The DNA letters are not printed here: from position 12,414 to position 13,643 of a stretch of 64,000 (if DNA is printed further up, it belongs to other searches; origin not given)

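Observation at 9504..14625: Five-gene operon mixing leuB/leuC/leuD-type enzymes with an HMG-CoA-lyase-like lyase and a family III CoA-transferase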

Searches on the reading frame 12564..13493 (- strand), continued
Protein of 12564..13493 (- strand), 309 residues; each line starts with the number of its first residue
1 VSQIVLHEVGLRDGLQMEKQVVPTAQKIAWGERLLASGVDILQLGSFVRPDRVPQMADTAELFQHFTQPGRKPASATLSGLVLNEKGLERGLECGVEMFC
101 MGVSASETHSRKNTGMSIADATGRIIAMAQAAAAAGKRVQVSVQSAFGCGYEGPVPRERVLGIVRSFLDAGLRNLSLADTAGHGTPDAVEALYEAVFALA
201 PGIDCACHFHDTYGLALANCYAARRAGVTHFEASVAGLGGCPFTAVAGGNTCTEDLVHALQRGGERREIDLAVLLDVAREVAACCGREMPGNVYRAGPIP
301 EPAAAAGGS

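Call 34: search_protein_families(library=pfam, proteins=[L020:10604-12418:+, L022:10177-12030:+, L042:10735-12843:+, L030:5083-6894:-, L030:10169-11125:-, L048:6559-8733:-, L076:11463-12761:-, L076:6906-7682:-, L061:5884-7644:+, L020:2640-7754:-], max_evalue=0.00001)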
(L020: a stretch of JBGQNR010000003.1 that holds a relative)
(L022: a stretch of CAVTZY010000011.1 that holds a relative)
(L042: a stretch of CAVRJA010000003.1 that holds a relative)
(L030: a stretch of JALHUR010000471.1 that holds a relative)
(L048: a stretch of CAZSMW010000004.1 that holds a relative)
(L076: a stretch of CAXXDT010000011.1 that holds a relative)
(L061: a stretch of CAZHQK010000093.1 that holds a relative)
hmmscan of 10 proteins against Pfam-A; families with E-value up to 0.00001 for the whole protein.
L020:10604-12418:+ (604 aa): 1 family
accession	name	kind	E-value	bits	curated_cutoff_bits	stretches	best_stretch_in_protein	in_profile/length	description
PF08668.18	HDOD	-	2.3e-38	132.1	22.9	1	117-305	1-191/196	HDOD domain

L022:10177-12030:+ (617 aa): 1 family
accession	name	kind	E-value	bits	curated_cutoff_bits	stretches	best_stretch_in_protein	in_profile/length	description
PF08668.18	HDOD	-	1.4e-37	129.6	22.9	1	130-319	1-192/196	HDOD domain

L042:10735-12843:+ (702 aa): 0 families

L030:5083-6894:- (603 aa): 4 families
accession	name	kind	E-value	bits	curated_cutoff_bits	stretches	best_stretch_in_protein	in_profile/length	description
PF01476.26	LysM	-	1.8e-36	124.3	20.9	3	438-481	1-43/43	LysM domain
PF01464.25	SLT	-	3.1e-25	88.5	21.3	1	212-312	7-108/117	Transglycosylase SLT domain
PF23473.1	LysM3_LYK4_5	-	5.7e-10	39.6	29.3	0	504-546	4-46/48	LYK4/5 LysM3 domain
PF23446.1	LysM1_NFP_LYK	-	1.5e-06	29.4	36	0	564-599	17-53/60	NFP/LYK LysM1 domain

L030:10169-11125:- (318 aa): 1 family
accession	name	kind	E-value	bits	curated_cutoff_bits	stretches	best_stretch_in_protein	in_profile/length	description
PF04015.17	DUF362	-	1.5e-29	104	24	1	89-275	16-199/200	Domain of unknown function (DUF362)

L048:6559-8733:- (724 aa): 2 families
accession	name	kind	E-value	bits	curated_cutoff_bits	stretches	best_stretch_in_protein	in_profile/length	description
PF19313.5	DUF5916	-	1e-18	67.9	22.6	1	263-341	19-94/572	Domain of unknown function (DUF5916)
PF06452.16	CBM9_1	-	2.9e-07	31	23.4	1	53-204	1-141/185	Carbohydrate family 9 binding domain-like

L076:11463-12761:- (432 aa): 2 families
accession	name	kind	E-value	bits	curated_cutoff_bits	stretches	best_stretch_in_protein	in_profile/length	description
PF07690.21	MFS_1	-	2.9e-44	151.8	33.4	2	39-265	6-229/347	Major Facilitator Superfamily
PF00083.30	Sugar_tr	-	2.2e-34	119.6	22.3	2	62-221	44-209/452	Sugar (and other) transporter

L076:6906-7682:- (258 aa): 2 families
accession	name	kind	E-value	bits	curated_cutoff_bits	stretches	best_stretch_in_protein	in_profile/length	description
PF01614.24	IclR_C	-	2.5e-25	89.5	24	2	174-246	101-173/174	Bacterial transcriptional regulator IclR C-terminal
PF09339.16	HTH_IclR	-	1.3e-08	34.9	22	1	30-77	5-52/52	IclR helix-turn-helix domain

L061:5884-7644:+ (586 aa): 1 family
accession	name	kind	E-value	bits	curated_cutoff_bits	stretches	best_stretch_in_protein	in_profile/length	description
PF13231.12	PMT_2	-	3.5e-15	57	26.1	1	128-286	2-154/160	Dolichyl-phosphate-mannose-protein mannosyltransferase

L020:2640-7754:- (1704 aa): 4 families
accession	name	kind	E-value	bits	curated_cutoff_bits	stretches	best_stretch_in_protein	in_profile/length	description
PF00082.27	Peptidase_S8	-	4e-46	158.1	21.8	1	199-640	1-274/288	Subtilase family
PF13229.12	Beta_helix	-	3.7e-26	92.1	25.9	2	900-1040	11-148/158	Right handed beta helix region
PF02225.27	PA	-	6.5e-16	58.7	23.9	1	445-521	9-95/95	PA domain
PF05048.19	NosD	-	4.3e-15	56.2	23.6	2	903-1039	25-158/212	Periplasmic copper-binding protein (NosD)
